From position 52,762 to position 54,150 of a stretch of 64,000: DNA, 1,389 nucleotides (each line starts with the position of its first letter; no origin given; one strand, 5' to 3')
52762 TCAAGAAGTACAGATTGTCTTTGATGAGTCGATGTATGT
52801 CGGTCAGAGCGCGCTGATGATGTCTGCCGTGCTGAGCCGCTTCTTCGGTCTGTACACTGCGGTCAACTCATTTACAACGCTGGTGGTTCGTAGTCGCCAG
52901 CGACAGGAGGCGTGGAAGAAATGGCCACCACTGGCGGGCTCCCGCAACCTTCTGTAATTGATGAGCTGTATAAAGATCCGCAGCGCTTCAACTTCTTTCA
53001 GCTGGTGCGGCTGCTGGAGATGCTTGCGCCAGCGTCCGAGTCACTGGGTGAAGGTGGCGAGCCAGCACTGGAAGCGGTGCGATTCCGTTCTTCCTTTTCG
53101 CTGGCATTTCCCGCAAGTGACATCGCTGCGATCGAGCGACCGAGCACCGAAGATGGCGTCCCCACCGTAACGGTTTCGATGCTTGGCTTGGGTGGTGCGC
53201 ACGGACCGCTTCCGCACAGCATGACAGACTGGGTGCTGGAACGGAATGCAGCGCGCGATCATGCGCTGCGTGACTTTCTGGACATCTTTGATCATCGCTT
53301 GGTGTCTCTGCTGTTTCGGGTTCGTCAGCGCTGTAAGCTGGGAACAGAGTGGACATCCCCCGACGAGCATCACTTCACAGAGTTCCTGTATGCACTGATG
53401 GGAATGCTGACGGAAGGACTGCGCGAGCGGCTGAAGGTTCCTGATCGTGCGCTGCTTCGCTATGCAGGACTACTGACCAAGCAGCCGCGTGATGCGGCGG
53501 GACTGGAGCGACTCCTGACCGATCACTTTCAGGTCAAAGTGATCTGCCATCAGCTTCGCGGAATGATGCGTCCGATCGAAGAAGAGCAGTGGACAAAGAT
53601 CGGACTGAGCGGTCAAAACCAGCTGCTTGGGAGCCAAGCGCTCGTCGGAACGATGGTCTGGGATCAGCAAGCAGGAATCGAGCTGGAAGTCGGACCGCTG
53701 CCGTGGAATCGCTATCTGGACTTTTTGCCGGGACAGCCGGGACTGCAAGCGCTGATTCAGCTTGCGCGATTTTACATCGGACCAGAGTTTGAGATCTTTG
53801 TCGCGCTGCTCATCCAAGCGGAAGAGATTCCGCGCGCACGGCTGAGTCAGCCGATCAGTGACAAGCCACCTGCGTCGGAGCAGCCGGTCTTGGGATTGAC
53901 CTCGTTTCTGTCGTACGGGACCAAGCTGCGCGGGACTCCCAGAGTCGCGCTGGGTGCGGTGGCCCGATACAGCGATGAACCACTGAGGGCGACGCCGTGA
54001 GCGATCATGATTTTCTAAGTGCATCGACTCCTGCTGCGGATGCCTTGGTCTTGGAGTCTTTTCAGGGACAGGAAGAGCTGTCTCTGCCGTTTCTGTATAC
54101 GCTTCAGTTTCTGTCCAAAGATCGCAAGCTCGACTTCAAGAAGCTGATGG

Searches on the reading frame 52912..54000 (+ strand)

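Call 41: search_protein_families(library=pfam, proteins=[window:52912-54000:+], max_evalue=0.001)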
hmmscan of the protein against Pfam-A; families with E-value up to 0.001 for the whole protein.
window:52912-54000:+ (362 aa): 1 family
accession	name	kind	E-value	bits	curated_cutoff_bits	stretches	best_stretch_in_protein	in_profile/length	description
PF06996.16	T6SS_TssG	-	1.8e-91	307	24.6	1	23-333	2-303/304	Type VI secretion, TssG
